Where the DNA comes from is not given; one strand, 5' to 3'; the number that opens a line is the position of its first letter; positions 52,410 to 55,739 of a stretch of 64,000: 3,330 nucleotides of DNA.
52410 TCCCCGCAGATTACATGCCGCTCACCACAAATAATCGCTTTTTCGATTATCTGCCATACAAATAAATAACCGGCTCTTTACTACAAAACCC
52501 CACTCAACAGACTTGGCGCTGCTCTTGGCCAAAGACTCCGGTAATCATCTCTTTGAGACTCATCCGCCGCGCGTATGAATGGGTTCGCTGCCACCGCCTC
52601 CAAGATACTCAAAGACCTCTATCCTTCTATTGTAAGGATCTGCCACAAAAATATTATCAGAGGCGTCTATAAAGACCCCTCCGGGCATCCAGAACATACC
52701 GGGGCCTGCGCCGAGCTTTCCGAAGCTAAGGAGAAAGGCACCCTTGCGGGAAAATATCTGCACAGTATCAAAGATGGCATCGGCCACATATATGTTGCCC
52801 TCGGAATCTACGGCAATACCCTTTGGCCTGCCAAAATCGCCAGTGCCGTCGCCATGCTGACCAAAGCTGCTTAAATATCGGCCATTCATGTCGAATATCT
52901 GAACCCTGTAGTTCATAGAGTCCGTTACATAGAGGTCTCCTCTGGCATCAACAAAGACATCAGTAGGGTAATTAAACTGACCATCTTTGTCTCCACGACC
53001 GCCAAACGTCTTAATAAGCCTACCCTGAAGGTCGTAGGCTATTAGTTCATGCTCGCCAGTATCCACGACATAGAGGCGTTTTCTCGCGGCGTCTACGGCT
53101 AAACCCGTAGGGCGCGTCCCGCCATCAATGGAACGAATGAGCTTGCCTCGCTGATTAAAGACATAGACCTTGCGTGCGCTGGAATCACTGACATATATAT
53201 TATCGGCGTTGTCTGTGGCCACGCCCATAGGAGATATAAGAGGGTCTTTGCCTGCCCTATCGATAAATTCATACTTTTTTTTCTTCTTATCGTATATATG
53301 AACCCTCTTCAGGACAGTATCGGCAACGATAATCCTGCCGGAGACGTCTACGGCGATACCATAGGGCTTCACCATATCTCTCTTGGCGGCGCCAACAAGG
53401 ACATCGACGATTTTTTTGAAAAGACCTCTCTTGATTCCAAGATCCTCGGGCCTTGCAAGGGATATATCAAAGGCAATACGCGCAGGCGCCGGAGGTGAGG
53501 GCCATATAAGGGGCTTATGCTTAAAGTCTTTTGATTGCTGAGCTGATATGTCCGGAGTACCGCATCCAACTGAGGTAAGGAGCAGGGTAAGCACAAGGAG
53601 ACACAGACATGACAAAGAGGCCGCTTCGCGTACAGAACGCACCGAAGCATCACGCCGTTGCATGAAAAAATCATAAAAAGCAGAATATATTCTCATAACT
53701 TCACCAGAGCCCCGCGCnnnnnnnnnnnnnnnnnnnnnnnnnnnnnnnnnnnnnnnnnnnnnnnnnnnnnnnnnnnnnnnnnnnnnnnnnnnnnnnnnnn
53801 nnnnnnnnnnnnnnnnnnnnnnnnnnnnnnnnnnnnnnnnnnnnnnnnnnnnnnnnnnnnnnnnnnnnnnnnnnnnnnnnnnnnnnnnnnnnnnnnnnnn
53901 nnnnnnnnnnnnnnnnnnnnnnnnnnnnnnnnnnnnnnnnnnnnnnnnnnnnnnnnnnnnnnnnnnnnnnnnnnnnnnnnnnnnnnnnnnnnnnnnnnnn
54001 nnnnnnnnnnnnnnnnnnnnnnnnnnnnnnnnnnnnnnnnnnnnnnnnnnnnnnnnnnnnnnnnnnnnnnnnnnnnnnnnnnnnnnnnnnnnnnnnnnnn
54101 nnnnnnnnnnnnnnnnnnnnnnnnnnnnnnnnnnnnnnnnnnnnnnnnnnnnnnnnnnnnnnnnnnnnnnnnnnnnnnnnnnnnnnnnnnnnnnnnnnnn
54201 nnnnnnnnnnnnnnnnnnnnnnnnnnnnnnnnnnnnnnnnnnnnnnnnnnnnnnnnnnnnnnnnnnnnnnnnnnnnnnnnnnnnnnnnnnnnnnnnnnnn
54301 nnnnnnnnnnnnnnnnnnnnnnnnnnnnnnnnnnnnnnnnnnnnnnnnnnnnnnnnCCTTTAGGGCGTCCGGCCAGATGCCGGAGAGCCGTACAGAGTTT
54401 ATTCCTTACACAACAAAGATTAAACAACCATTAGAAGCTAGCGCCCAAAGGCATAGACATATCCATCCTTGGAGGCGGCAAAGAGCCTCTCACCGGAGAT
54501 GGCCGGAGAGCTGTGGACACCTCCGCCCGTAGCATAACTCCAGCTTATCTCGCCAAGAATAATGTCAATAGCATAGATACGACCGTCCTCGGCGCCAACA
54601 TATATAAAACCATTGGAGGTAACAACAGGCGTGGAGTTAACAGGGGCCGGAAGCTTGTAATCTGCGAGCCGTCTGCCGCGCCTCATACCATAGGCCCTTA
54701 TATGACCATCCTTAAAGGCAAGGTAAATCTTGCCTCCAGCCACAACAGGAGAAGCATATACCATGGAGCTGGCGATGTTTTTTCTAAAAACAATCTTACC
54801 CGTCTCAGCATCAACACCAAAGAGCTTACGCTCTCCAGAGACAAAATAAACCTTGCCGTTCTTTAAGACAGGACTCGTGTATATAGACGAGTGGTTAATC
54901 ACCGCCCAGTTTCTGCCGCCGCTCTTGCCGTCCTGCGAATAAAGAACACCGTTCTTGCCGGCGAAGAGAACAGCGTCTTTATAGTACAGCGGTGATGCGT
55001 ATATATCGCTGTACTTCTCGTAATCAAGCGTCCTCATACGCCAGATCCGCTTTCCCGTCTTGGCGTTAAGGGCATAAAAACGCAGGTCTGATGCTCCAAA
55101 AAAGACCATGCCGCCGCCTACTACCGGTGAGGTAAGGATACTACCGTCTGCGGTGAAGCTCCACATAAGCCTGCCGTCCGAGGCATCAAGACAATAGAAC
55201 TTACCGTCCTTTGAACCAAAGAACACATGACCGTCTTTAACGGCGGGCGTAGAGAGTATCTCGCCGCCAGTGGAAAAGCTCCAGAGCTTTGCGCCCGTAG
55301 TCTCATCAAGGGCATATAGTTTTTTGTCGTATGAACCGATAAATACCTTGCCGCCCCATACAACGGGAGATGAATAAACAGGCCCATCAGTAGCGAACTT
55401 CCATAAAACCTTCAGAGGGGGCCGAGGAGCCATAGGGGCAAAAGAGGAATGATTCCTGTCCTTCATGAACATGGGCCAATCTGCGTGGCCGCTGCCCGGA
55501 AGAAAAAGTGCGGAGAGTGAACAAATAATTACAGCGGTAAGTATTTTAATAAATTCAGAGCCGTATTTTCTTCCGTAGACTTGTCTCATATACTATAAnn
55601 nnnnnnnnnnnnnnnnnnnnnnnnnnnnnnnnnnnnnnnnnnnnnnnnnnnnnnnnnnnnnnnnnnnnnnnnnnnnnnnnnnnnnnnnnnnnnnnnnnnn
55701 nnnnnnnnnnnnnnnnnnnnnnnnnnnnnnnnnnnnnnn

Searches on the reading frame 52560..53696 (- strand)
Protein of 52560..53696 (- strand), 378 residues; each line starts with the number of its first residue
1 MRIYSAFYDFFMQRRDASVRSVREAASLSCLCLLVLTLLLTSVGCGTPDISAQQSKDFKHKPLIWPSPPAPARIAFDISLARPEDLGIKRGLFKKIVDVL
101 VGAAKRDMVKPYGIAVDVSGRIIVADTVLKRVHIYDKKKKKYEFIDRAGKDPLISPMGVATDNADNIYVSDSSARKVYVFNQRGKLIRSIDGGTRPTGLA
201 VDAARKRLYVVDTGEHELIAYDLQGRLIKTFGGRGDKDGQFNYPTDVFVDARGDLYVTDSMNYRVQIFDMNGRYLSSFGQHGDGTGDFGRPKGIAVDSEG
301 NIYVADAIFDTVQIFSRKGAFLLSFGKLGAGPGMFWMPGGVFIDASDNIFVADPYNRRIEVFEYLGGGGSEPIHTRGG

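Call 4: search_protein_families(library=pfam, proteins=[window:52560-53696:-], max_evalue=1)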
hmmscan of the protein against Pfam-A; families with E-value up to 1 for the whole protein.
window:52560-53696:- (378 aa): 12 families
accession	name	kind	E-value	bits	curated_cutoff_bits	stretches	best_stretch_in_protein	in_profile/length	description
PF01436.27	NHL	-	2.2e-29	100.4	20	6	241-268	1-28/28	NHL repeat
PF17170.10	DUF5128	-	2.8e-22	79.7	22.9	3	253-307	54-109/321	6-bladed beta-propeller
PF08450.18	SGL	-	8.1e-16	58.8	26.3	2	255-320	148-215/246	SMP-30/Gluconolactonase/LRE-like region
PF01731.26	Arylesterase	-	6.6e-09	36.3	21.3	1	178-222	38-82/86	Arylesterase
PF06739.17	SBBP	-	7.8e-08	32.6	20.5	1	291-305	15-29/38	Beta-propeller repeat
PF25021.1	TEN_NHL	-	1e-07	31.7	27.1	1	289-307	142-160/357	Teneurin NHL domain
PF22701.2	Mala_s_1-like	-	5.2e-06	26.8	27.5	1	152-228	86-163/195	Mal s 1 allergenic protein-like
PF06977.17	SdiA-regulated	-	0.00018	21.2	21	0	266-305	197-239/249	SdiA-regulated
PF20067.5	SSL_N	-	0.0062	16.8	18.9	0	293-306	25-38/46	Strictosidine synthase-like, N-terminal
PF18975.6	DUF5711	-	0.061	13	26.3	1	163-261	64-159/344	Family of unknown function (DUF5711)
PF07494.17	Reg_prop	-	0.17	12.6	20.4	0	293-305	9-21/24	Two component regulator propeller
PF13860.13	FlgD_ig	-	0.17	12.3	27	0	170-198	20-48/79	FlgD Ig-like domain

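Call 6: search_protein_families(library=ncbifam, proteins=[window:52560-53696:-], max_evalue=1)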
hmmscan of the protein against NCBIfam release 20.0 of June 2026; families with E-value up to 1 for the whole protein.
window:52560-53696:- (378 aa): 12 families
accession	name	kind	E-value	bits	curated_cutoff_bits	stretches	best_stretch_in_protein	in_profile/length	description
NF035926.1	scyF_NHL_VPEP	equivalog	3.9e-58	197.4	350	3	196-327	154-285/376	scytonemin biosynthesis PEP-CTERM protein ScyF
NF047780.1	LIC12708_fam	subfamily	2.8e-11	42.9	150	2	166-305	68-198/391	LIC_12708 family protein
NF033206.1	ScyE_fam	subfamily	1.4e-10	41.2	80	1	157-260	209-320/333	ScyD/ScyE family protein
NF052280.1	7_blade_YncE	equivalog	6.5e-06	25.2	400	1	158-270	131-245/338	7-bladed beta-propeller protein YncE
TIGR03866.1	PQQ_ABC_repeats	subfamily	1.2e-05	24.5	287.3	1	160-230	6-77/310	PQQ-dependent catabolism-associated beta-propeller protein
NF053768.1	CIS12_fam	equivalog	0.00032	19.5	860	1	114-264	49-190/715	CIS12 family contractile injection system protein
TIGR04183.1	Por_Secre_tail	domain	0.00083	19.3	23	0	256-279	14-36/72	T9SS type A sorting domain-containing protein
TIGR02604.1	Piru_Ver_Nterm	subfamily_domain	0.0045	16.4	122.2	0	242-265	14-37/367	PVC-type heme-binding CxxCH protein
NF037948.1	signal_int_SinM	equivalog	0.051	12.9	250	0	241-307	88-155/387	signal integration modulator SinM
NF045638.1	Mrt_dep_phytase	exception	0.079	11.6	440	1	184-215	186-218/430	myxosortase-dependent phytase-like phosphatase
NF047494.1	Lepto_SBBP_lipo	equivalog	0.079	11.6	400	0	292-329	132-171/466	SBBP repeat beta-propeller lipoprotein, LipL53 family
TIGR02276.1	beta_rpt_yvtn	repeat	0.25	11.3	27.85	0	167-202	6-42/42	beta-propeller repeat protein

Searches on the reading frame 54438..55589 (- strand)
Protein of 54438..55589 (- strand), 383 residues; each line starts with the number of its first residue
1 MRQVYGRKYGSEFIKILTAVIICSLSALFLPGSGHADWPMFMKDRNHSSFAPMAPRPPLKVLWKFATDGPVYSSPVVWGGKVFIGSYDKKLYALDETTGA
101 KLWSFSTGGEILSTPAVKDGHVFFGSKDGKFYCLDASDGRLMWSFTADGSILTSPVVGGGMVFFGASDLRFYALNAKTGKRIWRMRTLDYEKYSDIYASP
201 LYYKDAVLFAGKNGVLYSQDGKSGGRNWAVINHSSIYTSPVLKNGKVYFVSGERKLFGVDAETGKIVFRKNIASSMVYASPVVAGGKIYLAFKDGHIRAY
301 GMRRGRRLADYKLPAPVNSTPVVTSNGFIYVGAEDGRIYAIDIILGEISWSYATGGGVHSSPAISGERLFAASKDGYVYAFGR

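Call 4: search_protein_families(library=pfam, proteins=[window:54438-55589:-], max_evalue=1)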
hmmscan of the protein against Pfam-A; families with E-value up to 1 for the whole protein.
window:54438-55589:- (383 aa): 10 families
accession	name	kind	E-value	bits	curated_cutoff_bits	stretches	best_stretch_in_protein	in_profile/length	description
PF13360.13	PQQ_2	-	1.7e-60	205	27.6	5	90-228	4-142/233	Outer membrane protein assembly factor BamB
PF13570.13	Beta-prop_ACSF4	-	7.6e-56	190.3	133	2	60-244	40-224/329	Beta-alanine-activating enzyme, beta-propeller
PF01011.28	PQQ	-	6.6e-20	71.8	26.7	4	71-151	49-146/595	Glucose/ethanol/alcohol dehydrogenase, beta-propeller domain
PF25292.1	Beta-prop_CGLA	-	1.5e-09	38.2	26.8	1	122-192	47-119/316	Lambda-carrageenase beta-propeller domain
PF20067.5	SSL_N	-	1.1e-05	25.6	18.9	1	323-340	28-45/46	Strictosidine synthase-like, N-terminal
PF03478.24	Beta-prop_KIB1-4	-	1.7e-05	24.9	27.4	1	212-263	91-140/242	KIB1-4 beta-propeller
PF23414.1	Beta-prop_EML_2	-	0.00035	20.5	90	0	293-380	18-107/266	Echinoderm microtubule-associated protein second beta-propeller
PF25293.1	Beta-prop_EMC1_N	-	0.023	14.8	34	1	173-277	45-152/219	EMC1 N-terminal beta-propeller domain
PF14435.11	SUKH-4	-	0.074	13.6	25.5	0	105-143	65-103/179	SUKH-4 immunity protein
PF24807.1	WD40_CDC20-Fz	-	0.17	11.6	200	0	79-140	18-124/292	CDC20/Fizzy WD40 domain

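Call 6: search_protein_families(library=ncbifam, proteins=[window:54438-55589:-], max_evalue=1)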
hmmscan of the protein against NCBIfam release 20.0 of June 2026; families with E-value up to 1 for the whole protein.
window:54438-55589:- (383 aa): 12 families
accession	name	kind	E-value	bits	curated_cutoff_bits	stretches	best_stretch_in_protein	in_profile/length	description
TIGR03300.1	assembly_YfgL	equivalog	3.9e-49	167.3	285.2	3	75-186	61-172/377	outer membrane protein assembly factor BamB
NF053615.1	SerThrKinAfsKStmc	equivalog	2.7e-42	145.4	1300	3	63-181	688-806/809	protein serine/threonine kinase AfsK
NF008351.0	PRK11138.1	equivalog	1.3e-40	139.2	423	4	117-186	118-187/394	outer membrane protein assembly factor BamB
TIGR03075.1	PQQ_enz_alc_DH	subfamily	4.4e-29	101.5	480.05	4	158-222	119-189/530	PQQ-dependent dehydrogenase, methanol/ethanol family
TIGR04528.1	acido_non_PQQ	subfamily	3.4e-17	62.4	650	4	109-229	48-178/493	acido-empty-quinoprotein group A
TIGR03074.1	PQQ_membr_DH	subfamily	1.4e-10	39.7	832.65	3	284-326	709-754/783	membrane-bound PQQ-dependent dehydrogenase, glucose/quinate/shikimate family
NF041516.1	PA2928_fam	subfamily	4.3e-07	29.6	70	2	90-142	315-372/376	PA2928 family protein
NF050114.1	Rv3212_fam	equivalog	0.00011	21.6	150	0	59-106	54-98/393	Rv3212 family protein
NF038015.2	AztD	exception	0.029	13.1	400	0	86-138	4-55/356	zinc metallochaperone AztD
NF053780.1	LigStilDioxNov2Alpha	equivalog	0.032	12.7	650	0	318-380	118-179/482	lignostilbene-alpha,beta-dioxygenase NOV2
NF045728.1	glycosyl_F510_1955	equivalog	0.054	12.7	175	1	179-265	123-208/246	F510_1955 family glycosylhydrolase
TIGR04275.1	beta_prop_Msarc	repeat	0.88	9.4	85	0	354-368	6-20/40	beta-propeller repeat protein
